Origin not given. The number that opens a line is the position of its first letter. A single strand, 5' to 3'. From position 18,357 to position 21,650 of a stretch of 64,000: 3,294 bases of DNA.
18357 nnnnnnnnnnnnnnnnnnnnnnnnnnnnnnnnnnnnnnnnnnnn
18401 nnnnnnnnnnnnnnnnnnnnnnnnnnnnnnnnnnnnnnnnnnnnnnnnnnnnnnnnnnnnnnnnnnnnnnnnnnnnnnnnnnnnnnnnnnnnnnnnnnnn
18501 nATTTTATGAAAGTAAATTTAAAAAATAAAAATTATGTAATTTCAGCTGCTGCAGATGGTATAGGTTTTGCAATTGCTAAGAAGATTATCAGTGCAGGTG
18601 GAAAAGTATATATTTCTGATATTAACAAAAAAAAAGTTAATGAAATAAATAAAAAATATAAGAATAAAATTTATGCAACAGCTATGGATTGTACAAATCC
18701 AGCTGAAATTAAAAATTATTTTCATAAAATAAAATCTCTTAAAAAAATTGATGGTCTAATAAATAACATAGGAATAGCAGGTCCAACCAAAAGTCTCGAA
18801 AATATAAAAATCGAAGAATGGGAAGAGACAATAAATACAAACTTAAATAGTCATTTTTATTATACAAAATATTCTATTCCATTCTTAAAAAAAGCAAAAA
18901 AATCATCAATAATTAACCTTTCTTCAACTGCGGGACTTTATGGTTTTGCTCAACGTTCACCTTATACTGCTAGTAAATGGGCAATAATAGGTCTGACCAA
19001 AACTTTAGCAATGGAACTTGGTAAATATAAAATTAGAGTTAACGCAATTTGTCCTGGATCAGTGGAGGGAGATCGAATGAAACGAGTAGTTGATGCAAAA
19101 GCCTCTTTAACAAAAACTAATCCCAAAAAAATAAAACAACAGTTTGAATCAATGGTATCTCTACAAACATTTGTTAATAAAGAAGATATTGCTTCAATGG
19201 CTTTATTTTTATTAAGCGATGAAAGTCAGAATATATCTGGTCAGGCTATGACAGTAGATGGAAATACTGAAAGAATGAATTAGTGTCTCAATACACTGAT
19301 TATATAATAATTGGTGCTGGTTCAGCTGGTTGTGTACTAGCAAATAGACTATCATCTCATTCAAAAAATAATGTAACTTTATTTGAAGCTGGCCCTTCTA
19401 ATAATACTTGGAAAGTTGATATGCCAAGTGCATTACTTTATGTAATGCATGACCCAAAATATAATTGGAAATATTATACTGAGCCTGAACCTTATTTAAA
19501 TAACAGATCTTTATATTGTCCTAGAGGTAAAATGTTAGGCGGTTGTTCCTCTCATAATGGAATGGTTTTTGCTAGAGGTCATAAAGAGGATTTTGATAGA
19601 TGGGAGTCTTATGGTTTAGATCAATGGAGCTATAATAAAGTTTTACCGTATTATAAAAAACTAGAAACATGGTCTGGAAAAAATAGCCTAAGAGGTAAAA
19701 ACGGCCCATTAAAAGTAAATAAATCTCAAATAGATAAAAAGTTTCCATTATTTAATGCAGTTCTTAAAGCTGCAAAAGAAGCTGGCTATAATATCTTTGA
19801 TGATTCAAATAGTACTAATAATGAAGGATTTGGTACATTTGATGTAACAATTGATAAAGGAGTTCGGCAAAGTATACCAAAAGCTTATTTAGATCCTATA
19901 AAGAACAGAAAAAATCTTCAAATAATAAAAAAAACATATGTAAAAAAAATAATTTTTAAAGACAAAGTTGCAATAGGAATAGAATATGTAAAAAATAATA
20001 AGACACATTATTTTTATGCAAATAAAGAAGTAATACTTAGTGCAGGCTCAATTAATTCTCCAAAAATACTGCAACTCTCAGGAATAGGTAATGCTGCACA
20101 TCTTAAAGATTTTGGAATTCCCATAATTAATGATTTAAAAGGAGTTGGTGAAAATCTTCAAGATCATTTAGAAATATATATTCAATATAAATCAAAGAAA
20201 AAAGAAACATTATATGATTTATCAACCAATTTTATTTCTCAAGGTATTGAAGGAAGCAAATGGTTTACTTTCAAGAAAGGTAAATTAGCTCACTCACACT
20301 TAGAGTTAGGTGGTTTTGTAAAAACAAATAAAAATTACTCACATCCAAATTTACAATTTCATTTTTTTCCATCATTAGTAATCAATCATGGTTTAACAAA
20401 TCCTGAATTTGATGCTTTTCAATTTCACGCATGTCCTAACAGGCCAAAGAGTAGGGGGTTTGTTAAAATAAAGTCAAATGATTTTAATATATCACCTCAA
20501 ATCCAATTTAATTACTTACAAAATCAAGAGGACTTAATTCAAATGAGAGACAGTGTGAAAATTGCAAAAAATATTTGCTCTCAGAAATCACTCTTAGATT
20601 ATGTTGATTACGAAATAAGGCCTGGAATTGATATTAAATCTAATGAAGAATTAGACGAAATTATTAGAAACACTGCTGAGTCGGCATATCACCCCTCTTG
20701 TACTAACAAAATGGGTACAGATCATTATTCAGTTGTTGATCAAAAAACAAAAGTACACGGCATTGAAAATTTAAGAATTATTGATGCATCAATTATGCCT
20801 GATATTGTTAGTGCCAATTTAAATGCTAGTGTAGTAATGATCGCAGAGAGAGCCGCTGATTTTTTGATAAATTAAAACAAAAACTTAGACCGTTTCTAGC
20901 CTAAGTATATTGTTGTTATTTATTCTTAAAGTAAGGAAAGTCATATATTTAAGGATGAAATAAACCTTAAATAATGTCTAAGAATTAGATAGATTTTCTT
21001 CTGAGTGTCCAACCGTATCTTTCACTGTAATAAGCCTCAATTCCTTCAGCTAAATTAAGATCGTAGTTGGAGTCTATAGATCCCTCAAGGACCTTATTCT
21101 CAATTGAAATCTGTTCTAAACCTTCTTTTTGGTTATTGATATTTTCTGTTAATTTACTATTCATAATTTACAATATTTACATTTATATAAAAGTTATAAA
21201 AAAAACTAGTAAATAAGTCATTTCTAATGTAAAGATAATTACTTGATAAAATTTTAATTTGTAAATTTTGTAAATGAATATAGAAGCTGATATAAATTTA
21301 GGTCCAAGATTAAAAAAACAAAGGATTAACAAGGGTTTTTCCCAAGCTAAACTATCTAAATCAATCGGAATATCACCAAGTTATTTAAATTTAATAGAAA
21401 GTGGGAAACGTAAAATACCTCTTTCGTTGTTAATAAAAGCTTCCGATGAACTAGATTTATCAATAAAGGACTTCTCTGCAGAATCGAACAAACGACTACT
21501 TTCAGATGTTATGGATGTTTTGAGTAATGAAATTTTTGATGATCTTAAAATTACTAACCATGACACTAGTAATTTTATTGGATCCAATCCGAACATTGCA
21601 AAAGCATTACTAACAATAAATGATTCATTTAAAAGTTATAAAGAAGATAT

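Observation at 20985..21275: Mirror-image pairs of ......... repeats bracket a divergent promoter between a 59-aa ORF and the ScfR-type regulator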

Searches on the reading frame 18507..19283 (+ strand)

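Call 5: search_protein_families(library=pfam, proteins=[window:18507-19283:+])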
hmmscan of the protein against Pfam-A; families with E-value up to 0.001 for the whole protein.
window:18507-19283:+ (258 aa): 5 families
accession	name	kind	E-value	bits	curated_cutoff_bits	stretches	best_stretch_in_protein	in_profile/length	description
PF13561.12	adh_short_C2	-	9.9e-56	189.4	27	1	15-252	2-233/236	Enoyl-(Acyl carrier protein) reductase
PF00106.31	adh_short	-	1.7e-50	171.7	26.6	1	10-195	3-191/195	short chain dehydrogenase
PF23441.1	SDR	-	9.6e-11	42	27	1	5-253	5-254/258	SDR-like rossmann domain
PF08659.16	KR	-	2e-07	31.6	22.6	1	10-156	3-152/180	KR domain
PF08643.16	DUF1776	-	4.8e-05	23.3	25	1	95-188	106-201/294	Fungal family of unknown function (DUF1776)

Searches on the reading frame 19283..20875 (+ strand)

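Call 5: search_protein_families(library=pfam, proteins=[window:19283-20875:+])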
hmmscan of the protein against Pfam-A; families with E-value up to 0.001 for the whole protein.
window:19283-20875:+ (530 aa): 8 families
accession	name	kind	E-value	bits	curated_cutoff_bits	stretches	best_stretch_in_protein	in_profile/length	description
PF00732.25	GMC_oxred_N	-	8.2e-56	189.7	23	1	6-296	2-217/218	GMC oxidoreductase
PF05199.19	GMC_oxred_C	-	6.4e-33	114.7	24.6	1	388-521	1-139/139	GMC oxidoreductase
PF07992.20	Pyr_redox_2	-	2.5e-06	27.6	26.1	1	6-59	2-54/291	Pyridine nucleotide-disulphide oxidoreductase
PF05834.18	Lycopene_cycl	-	0.00012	21.8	23.4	1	6-40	1-36/380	Lycopene cyclase protein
PF00890.30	FAD_binding_2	-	0.00015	21.5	20.4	0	6-40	1-34/414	FAD binding domain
PF13450.12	NAD_binding_8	-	0.00016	22.3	21.9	1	9-38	1-29/68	NAD(P)-binding Rossmann-like domain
PF13738.12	Pyr_redox_3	-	0.00022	21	30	0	200-273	84-152/305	Pyridine nucleotide-disulphide oxidoreductase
PF01266.30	DAO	-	0.00053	20.1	27.9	0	6-39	1-35/353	FAD dependent oxidoreductase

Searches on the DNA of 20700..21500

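Call 42: search_rna_families(source=window, start=20700, end=21500, threshold=evalue, max_evalue=1)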
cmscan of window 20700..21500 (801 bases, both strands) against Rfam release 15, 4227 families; matches with E-value up to 1: 1.
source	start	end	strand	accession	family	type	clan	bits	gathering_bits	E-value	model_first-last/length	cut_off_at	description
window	20858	20884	+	RF03904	MIR7991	Gene; miRNA;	-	22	58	0.065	10-36/47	no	MIR7991 microRNA precursor family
